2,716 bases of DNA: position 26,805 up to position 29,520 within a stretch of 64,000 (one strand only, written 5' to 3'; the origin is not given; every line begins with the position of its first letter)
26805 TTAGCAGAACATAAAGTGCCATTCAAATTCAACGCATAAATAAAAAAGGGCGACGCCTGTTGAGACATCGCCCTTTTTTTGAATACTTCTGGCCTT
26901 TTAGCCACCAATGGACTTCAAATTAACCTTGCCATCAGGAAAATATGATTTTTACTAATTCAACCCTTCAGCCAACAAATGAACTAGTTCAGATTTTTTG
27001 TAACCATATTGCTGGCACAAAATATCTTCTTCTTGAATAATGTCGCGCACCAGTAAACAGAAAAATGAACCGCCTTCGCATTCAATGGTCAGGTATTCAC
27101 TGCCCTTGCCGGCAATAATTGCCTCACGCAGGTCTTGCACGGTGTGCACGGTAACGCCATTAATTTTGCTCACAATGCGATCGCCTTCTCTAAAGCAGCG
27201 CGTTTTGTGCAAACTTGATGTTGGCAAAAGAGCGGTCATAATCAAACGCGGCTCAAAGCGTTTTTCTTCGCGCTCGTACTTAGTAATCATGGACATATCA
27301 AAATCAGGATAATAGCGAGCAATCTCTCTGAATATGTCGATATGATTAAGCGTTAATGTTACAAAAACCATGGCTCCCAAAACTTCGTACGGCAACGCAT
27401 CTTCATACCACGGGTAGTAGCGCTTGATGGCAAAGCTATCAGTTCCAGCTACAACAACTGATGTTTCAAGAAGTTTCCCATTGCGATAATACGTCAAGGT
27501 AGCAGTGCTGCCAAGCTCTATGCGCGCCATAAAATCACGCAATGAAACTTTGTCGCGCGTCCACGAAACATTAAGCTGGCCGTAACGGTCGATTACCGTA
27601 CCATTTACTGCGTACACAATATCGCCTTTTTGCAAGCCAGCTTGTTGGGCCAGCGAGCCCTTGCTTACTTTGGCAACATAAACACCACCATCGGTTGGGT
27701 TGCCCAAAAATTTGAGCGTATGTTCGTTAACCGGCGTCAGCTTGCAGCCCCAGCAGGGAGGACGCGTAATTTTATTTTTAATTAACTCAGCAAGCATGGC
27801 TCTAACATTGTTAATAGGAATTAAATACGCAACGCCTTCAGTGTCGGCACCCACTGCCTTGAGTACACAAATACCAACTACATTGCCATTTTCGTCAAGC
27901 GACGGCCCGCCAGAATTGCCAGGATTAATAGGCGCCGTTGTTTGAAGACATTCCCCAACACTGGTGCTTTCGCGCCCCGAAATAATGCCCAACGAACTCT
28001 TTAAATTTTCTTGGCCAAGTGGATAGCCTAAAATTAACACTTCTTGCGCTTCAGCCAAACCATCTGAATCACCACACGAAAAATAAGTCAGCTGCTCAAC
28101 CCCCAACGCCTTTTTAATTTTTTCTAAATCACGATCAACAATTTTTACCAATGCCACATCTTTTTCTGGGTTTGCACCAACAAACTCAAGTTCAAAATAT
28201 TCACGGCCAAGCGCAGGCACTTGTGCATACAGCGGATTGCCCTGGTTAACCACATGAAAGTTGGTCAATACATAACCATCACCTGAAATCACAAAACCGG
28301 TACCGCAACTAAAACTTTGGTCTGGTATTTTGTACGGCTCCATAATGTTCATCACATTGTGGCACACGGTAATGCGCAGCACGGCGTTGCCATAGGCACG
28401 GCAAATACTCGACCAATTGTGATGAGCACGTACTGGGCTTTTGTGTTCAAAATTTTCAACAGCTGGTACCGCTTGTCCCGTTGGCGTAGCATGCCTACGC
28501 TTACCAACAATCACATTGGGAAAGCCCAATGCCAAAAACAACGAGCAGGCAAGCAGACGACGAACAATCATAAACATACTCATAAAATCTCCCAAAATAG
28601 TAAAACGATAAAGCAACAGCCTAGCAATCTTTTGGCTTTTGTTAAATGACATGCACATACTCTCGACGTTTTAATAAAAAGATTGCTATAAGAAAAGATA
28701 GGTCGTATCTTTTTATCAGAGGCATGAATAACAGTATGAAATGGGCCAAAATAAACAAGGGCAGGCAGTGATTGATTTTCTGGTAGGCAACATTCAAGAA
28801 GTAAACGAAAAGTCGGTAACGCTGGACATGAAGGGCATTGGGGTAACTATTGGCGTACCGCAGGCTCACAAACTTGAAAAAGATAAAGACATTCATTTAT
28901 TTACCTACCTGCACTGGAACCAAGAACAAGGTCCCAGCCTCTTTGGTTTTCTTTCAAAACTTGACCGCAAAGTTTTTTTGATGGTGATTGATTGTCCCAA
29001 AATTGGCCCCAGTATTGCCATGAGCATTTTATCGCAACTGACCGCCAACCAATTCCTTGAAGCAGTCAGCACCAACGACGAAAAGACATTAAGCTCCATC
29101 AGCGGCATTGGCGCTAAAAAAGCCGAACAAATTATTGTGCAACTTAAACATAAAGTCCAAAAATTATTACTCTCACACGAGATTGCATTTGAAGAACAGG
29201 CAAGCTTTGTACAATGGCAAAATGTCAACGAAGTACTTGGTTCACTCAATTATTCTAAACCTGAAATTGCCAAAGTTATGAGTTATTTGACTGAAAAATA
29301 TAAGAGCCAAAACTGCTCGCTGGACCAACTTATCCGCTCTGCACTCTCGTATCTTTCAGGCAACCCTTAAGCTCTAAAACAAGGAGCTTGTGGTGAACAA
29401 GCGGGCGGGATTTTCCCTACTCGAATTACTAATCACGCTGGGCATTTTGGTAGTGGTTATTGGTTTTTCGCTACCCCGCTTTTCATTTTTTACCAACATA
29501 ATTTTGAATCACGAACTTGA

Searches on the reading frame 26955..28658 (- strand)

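Call 16: search_protein_families(library=pfam, proteins=[window:26955-28658:-], max_evalue=0.001)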
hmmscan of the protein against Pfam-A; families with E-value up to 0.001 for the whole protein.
window:26955-28658:- (567 aa): 7 families
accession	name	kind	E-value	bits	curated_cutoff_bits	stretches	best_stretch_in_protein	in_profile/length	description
PF13365.12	Trypsin_2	-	2.3e-26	93.7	27.6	1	119-263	1-144/144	Trypsin-like peptidase domain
PF17820.7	PDZ_6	-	6.5e-14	51.8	27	1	328-358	2-32/54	PDZ domain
PF13180.12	PDZ_2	-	9.1e-14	51.9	27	1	322-401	10-78/80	PDZ domain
PF00595.29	PDZ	-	1.7e-10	41.5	23.2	1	319-357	23-58/81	PDZ domain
PF00089.32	Trypsin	-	4.6e-09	36.9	20.6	1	117-286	22-217/220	Trypsin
PF17815.7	PDZ_3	-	3.9e-06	27.1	22.8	1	418-552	6-137/145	PDZ domain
PF10459.15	Peptidase_S46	-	0.00061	19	22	0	232-264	618-650/698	Peptidase S46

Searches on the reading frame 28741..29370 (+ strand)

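Call 16: search_protein_families(library=pfam, proteins=[window:28741-29370:+], max_evalue=0.001)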
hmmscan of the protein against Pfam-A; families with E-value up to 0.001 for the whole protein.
window:28741-29370:+ (209 aa): 3 families
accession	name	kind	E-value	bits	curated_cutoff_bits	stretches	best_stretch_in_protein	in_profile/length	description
PF14520.12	HHH_5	-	7.4e-13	49.2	27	1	79-136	1-56/57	Helix-hairpin-helix domain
PF01330.27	RuvA_N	-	3.3e-08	33.9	23.6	1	11-69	2-61/61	RuvA N terminal domain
PF00633.29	HHH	-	0.00014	22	24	0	106-132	2-28/30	Helix-hairpin-helix motif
